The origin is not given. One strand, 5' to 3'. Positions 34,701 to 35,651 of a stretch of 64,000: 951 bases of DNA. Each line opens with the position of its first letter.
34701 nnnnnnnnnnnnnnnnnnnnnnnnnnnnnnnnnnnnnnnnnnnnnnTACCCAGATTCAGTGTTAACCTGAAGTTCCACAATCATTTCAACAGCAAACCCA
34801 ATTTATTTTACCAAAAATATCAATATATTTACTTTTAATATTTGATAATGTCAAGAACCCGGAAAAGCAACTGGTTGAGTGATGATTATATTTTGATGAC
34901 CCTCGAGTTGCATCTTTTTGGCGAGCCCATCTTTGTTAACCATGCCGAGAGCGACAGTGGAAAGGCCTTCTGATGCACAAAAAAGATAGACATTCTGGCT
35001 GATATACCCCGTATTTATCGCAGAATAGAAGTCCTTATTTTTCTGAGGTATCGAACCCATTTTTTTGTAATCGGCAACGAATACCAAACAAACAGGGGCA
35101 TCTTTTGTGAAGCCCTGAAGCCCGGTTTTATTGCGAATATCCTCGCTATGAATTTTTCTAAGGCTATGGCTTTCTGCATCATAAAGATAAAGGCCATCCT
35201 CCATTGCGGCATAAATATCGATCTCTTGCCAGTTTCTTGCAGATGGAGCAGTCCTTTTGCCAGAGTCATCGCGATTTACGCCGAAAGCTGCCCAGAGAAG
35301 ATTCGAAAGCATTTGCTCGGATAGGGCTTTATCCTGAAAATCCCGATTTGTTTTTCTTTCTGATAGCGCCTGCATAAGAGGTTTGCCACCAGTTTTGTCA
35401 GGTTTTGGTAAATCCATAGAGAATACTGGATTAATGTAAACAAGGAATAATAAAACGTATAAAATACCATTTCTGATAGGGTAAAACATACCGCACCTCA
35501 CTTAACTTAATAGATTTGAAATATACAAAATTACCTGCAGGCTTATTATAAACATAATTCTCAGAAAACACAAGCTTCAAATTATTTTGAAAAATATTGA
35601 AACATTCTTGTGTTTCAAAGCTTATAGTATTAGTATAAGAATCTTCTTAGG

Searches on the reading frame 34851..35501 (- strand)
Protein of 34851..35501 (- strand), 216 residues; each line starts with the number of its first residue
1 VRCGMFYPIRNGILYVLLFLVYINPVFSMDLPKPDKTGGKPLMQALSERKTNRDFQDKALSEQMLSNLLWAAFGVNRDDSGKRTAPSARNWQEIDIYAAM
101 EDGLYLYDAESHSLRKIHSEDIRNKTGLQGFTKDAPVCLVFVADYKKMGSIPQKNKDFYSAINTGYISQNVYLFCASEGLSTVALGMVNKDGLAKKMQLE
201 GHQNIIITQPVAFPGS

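Call 13: search_protein_families(library=ncbifam, proteins=[window:34851-35501:-], max_evalue=0.01)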
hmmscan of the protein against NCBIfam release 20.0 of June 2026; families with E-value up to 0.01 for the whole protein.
window:34851-35501:- (216 aa): 3 families
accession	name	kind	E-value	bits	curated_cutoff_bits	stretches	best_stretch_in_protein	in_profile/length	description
TIGR03605.1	antibiot_sagB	domain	1.7e-18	66.7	78.4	1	64-207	4-166/173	SagB family peptide dehydrogenase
TIGR04511.1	SagB_rel_DH_2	exception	2.1e-09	36.9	240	1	30-203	165-357/380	putative peptide maturation dehydrogenase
NF008033.1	PRK10765.1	equivalog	0.00014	21.4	223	1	120-191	58-135/240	oxygen-insensitive NADPH nitroreductase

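Call 14: search_protein_families(library=pfam, proteins=[window:34851-35501:-], max_evalue=0.01)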
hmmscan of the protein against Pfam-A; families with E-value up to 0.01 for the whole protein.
window:34851-35501:- (216 aa): 2 families
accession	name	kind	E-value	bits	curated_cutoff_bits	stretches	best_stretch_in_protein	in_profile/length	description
PF00881.29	Nitroreductase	-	6.6e-22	78.9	23.5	1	47-211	2-165/167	Nitroreductase family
PF14512.11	TM1586_NiRdase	-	1.5e-07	31.7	27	0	157-207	77-126/215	Putative TM nitroreductase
